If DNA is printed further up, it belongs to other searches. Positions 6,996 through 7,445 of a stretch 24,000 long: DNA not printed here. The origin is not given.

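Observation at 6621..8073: DUF1659 - DUF2922 - YvrJ - CHAP/SH3b endolysin cassette with no prophage around it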

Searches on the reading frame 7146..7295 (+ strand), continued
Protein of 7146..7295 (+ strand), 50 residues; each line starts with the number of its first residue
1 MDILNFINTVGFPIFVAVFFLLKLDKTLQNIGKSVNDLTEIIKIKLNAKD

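Call 86: get_annotated_region(hit=H55, flank=4000)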
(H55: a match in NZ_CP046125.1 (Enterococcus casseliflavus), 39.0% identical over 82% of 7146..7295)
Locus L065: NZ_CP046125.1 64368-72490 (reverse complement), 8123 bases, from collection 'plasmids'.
description: Enterococcus casseliflavus strain EC291 plasmid unnamed2, complete sequence
organism: Enterococcus casseliflavus (NCBI taxid 37734)
taxonomy: Bacteria; Bacillota; Bacilli; Lactobacillales; Enterococcaceae; Enterococcus; Enterococcus casseliflavus
host: -; source: Homo sapiens,blood; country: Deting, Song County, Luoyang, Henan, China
typing (MOB-suite, as given by PLSDB): non-mobilizable; replicon rep_cluster_183
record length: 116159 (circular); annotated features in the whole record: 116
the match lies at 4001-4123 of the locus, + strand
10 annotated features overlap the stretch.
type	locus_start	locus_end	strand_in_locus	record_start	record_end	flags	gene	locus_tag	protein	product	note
CDS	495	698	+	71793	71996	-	-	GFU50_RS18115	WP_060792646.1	hypothetical protein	-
CDS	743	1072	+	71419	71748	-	-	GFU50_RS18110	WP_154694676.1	hypothetical protein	-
CDS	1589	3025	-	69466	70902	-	-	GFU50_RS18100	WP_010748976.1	IS1182 family transposase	-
CDS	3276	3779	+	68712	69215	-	-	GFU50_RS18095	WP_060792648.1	hypothetical protein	-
CDS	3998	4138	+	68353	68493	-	-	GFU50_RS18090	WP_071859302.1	YvrJ family protein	-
CDS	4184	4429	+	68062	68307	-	-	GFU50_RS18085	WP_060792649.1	helix-turn-helix transcriptional regulator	-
CDS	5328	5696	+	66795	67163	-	-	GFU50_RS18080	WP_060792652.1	BlaI/MecI/CopY family transcriptional regulator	GO:0045892 - negative regulation of DNA-templated transcription [Evidence IEA]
CDS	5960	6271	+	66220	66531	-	-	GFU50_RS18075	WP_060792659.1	helix-turn-helix transcriptional regulator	-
CDS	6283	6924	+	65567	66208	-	-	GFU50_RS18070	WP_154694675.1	DUF2812 domain-containing protein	-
CDS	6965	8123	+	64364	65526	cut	-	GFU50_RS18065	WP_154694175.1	IS3 family transposase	-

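Call 87: search_protein_families(library=pfam, proteins=[L062:2787-3290:+, L064:2825-3352:+, L065:3276-3776:+, L063:3375-3926:+, L063:4305-4457:+, L062:4171-4833:+, L064:4169-4645:+, L063:5509-6285:+, L065:4184-4426:+, L062:5019-5588:+], max_evalue=0.05)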
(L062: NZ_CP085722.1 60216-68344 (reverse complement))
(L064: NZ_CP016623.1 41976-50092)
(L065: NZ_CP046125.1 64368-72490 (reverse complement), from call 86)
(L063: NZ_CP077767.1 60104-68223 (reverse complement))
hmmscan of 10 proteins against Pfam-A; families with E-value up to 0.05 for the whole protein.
L062:2787-3290:+ (168 aa): 1 family
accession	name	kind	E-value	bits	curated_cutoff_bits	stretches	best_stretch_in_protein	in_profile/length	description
PF06338.17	ComK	-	1.4e-05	25.3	22.3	1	53-149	49-144/152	ComK protein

L064:2825-3352:+ (176 aa): 1 family
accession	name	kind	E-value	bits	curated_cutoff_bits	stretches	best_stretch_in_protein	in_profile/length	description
PF06338.17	ComK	-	0.023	14.9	22.3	0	52-150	48-145/152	ComK protein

L065:3276-3776:+ (167 aa): 0 families

L063:3375-3926:+ (184 aa): 4 families
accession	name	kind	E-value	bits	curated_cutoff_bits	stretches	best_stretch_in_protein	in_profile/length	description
PF04542.20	Sigma70_r2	-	1.3e-07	31.7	24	1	27-83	2-59/71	Sigma-70 region 2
PF12645.13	HTH_16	-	2.9e-05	24.6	22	1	11-64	3-62/65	Helix-turn-helix domain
PF08281.18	Sigma70_r4_2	-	0.0023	18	25.7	1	129-160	3-34/54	Sigma-70, region 4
PF04545.22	Sigma70_r4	-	0.019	14.9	24.1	0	133-159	1-27/50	Sigma-70, region 4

L063:4305-4457:+ (51 aa): 0 families

L062:4171-4833:+ (221 aa): 1 family
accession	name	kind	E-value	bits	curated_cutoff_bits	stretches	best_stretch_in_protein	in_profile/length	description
PF01520.23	Amidase_3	-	1.3e-49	169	27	1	3-175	1-173/174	N-acetylmuramoyl-L-alanine amidase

L064:4169-4645:+ (159 aa): 2 families
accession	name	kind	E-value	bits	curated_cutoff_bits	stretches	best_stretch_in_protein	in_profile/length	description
PF13539.11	Peptidase_M15_4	-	1.6e-15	57.9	25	1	69-133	3-70/70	D-alanyl-D-alanine carboxypeptidase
PF02557.22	VanY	-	9e-13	48.6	25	1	17-118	4-108/132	D-alanyl-D-alanine carboxypeptidase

L063:5509-6285:+ (259 aa): 2 families
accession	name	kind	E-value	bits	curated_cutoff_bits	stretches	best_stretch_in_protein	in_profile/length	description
PF01520.23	Amidase_3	-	9.4e-51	172.7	27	1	9-175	2-172/174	N-acetylmuramoyl-L-alanine amidase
PF08239.17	SH3_3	-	1.4e-11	44.8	27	1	207-257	2-54/54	Bacterial SH3 domain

L065:4184-4426:+ (81 aa): 2 families
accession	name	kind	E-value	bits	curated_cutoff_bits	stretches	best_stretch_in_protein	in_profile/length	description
PF12844.13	HTH_19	-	3.5e-06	27.3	30.2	1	7-62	1-57/64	Helix-turn-helix domain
PF01381.28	HTH_3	-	8.7e-06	26.1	23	1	10-63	1-55/55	Helix-turn-helix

L062:5019-5588:+ (190 aa): 1 family
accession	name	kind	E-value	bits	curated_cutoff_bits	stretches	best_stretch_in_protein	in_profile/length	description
PF00589.27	Phage_integrase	-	1.8e-31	109.7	27.1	1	11-176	6-168/172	Phage integrase family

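Call 88: get_annotated_region(hit=H60, flank=4000)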
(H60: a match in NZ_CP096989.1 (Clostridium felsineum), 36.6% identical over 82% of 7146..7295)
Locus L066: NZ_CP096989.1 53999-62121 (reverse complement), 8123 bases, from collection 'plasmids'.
description: Clostridium felsineum strain DSM 793 plasmid p239, complete sequence
organism: Clostridium felsineum (NCBI taxid 36839)
taxonomy: Bacteria; Bacillota; Clostridia; Eubacteriales; Clostridiaceae; Clostridium; Clostridium felsineum
host: -; source: whole organism; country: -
typing (MOB-suite, as given by PLSDB): non-mobilizable; replicon rep_cluster_994
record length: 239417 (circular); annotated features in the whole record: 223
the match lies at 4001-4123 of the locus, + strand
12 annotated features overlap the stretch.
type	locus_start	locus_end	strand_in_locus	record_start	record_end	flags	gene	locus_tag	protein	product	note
CDS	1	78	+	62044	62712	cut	-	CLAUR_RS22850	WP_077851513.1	hypothetical protein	-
CDS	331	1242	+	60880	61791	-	-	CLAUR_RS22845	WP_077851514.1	hypothetical protein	-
CDS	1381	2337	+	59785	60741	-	-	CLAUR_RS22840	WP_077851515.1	tetratricopeptide repeat protein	-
CDS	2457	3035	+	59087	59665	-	-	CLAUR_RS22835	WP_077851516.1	site-specific integrase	-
CDS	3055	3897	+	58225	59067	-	-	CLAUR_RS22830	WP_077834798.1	HAD family hydrolase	-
CDS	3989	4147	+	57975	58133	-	-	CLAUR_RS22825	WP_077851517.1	YvrJ family protein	-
CDS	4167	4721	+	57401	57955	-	-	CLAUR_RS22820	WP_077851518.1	sigma-70 family RNA polymerase sigma factor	GO:0006352 - DNA-templated transcription initiation [Evidence IEA]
CDS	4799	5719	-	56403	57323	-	-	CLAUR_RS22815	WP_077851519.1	helix-turn-helix domain-containing GNAT family N-acetyltransferase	-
CDS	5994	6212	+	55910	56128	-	-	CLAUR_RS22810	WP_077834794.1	DUF1659 domain-containing protein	-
CDS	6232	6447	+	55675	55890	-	-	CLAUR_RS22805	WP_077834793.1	DUF2922 domain-containing protein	-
CDS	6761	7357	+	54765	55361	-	-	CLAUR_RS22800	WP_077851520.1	hypothetical protein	-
CDS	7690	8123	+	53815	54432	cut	-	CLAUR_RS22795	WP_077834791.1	hypothetical protein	-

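Call 89: get_annotated_region(hit=H69, flank=4000)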
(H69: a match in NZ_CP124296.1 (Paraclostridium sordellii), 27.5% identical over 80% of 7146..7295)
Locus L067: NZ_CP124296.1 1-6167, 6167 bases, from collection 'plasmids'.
description: Paraclostridium sordellii strain C116 plasmid unnamed, complete sequence
organism: Paraclostridium sordellii (NCBI taxid 1505)
taxonomy: Bacteria; Bacillota; Clostridia; Peptostreptococcales; Peptostreptococcaceae; Paraclostridium; Paraclostridium sordellii
host: -; source: Vulpes vulpes,whole organism,intestine; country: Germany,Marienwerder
typing (MOB-suite, as given by PLSDB): non-mobilizable
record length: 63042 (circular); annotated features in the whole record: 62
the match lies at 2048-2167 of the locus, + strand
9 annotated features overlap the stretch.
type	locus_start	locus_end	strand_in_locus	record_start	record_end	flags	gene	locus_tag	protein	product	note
CDS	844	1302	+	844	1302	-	-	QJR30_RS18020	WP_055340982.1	GNAT family N-acetyltransferase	-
CDS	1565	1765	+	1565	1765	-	-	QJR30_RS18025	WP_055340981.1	cold-shock protein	-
CDS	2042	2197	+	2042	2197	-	-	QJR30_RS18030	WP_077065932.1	YvrJ family protein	-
CDS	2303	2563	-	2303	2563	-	-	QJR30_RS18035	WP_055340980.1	Mor transcription activator family protein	-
CDS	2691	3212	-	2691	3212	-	-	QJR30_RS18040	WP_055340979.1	heavy metal-binding domain-containing protein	-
CDS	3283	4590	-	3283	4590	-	-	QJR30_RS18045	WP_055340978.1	replication protein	-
CDS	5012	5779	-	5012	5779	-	-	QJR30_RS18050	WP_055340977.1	type II CAAX endopeptidase family protein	GO:0071586 - CAAX-box protein processing [Evidence IEA]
CDS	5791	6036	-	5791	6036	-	-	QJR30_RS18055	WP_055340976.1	hypothetical protein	-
CDS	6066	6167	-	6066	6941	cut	-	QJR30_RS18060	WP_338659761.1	HlyD family efflux transporter periplasmic adaptor subunit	-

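Call 122: search_protein_families(library=padloc, proteins=[window:7146-7295:+, L063:3375-3926:+, L062:2787-3290:+], max_evalue=0.01)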
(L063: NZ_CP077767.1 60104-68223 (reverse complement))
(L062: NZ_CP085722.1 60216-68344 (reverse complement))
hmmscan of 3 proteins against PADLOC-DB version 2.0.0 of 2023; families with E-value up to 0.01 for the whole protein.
window:7146-7295:+ (50 aa): 0 families

L063:3375-3926:+ (184 aa): 0 families

L062:2787-3290:+ (168 aa): 0 families

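Call 123: search_protein_families(library=ncbifam, proteins=[L063:3375-3926:+, L066:4167-4718:+, L062:2787-3290:+], max_evalue=0.001)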
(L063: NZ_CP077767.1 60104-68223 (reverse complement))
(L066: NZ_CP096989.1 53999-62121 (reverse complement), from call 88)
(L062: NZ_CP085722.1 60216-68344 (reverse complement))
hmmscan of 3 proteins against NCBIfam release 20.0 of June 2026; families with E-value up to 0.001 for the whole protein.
L063:3375-3926:+ (184 aa): 32 families (the best 25 are shown)
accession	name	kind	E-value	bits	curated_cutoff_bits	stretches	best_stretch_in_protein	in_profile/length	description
TIGR02937.1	sigma70-ECF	superfamily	9.3e-19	67.6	42.9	1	25-183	5-164/165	sigma-70 family RNA polymerase sigma factor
TIGR02980.1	SigBFG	subfamily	6.4e-11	42.4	234.35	1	23-83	5-66/227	SigB/SigF/SigG family RNA polymerase sigma factor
TIGR02885.1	spore_sigF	equivalog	2.2e-10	40.8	321.45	1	11-87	1-78/231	RNA polymerase sporulation sigma factor SigF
TIGR02846.1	spore_sigmaK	equivalog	2.9e-10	40.1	298.65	1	11-182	38-224/227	RNA polymerase sporulation sigma factor SigK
NF004471.0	PRK05803.1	subfamily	4e-09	36.1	252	1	12-182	41-226/235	RNA polymerase sporulation sigma factor SigK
NF004052.0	PRK05572.1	subfamily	5.5e-09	35.9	311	1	10-89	21-101/252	SigF/SigG family RNA polymerase sporulation sigma factor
NF005248.0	PRK06759.1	equivalog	1.1e-08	35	133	1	22-184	5-154/156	RNA polymerase factor sigma-70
TIGR02941.1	Sigma_B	equivalog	1.3e-08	34.6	315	1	16-92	24-101/255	RNA polymerase sigma factor SigB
NF005644.0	PRK07408.1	subfamily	3.2e-07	30.2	261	0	10-96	16-104/258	RNA polymerase sigma factor SigF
TIGR02859.1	spore_sigH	equivalog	3.5e-07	29.9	294.8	1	11-68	9-66/198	RNA polymerase sporulation sigma factor SigH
TIGR02835.1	spore_sigmaE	equivalog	8.5e-07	28.7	348.6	1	9-182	40-228/234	RNA polymerase sporulation sigma factor SigE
NF007223.0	PRK09641.1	equivalog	1.5e-06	28.2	209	1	11-159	8-159/187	RNA polymerase sigma factor SigW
NF006158.0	PRK08301.1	equivalog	1.6e-06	27.7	339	1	10-148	48-198/241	RNA polymerase sporulation sigma factor SigE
NF006148.0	PRK08295.1-5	equivalog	3.3e-06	26.6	208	1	9-69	21-81/218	RNA polymerase sporulation sigma factor SigH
TIGR02948.1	SigW_bacill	equivalog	3.7e-06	27.1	243.1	1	11-159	8-159/187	RNA polymerase sigma factor SigW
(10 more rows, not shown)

L066:4167-4718:+ (184 aa): 15 families
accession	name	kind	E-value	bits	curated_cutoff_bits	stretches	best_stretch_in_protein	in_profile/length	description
TIGR02937.1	sigma70-ECF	superfamily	1.4e-14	54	42.9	1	23-183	2-165/165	sigma-70 family RNA polymerase sigma factor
NF010500.0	PRK13919.1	subfamily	7.3e-11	42.6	226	1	3-183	7-183/186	putative RNA polymerase sigma E protein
NF005248.0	PRK06759.1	equivalog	2.4e-10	40.4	133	1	23-183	5-154/156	RNA polymerase factor sigma-70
NF004052.0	PRK05572.1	subfamily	4.6e-07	29.6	311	1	3-80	13-91/252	SigF/SigG family RNA polymerase sporulation sigma factor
NF009172.0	PRK12519.1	subfamily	1e-06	28.4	222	1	16-183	23-189/194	RNA polymerase sigma factor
TIGR02985.1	Sig70_bacteroi1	subfamily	6.2e-06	26.5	126.4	1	35-183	14-162/162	RNA polymerase sigma-70 factor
NF006145.0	PRK08295.1-2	equivalog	9.1e-06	25.2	212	1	9-112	19-122/213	RNA polymerase sporulation sigma factor SigH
NF006147.0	PRK08295.1-4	equivalog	1.2e-05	25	212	1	5-114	6-114/201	RNA polymerase factor sigma-70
TIGR02859.1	spore_sigH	equivalog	2.9e-05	23.6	294.8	1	12-115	9-112/198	RNA polymerase sporulation sigma factor SigH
TIGR02885.1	spore_sigF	equivalog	5.3e-05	23.2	321.45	0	12-80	1-70/231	RNA polymerase sporulation sigma factor SigF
TIGR02980.1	SigBFG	subfamily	5.8e-05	22.9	234.35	0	111-183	150-226/227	SigB/SigF/SigG family RNA polymerase sigma factor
NF006178.0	PRK08311.2-6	equivalog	6.6e-05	22.6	306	1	24-126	21-125/236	RNA polymerase sigma factor SigI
NF009178.0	PRK12526.1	equivalog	0.00013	21.6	301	1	10-183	31-206/211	RNA polymerase sigma factor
NF005644.0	PRK07408.1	subfamily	0.0003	20.5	261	1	87-183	148-253/258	RNA polymerase sigma factor SigF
NF007227.0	PRK09645.1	subfamily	0.00089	19.2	202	1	120-183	107-170/177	sigma-70 family RNA polymerase sigma factor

L062:2787-3290:+ (168 aa): 0 families
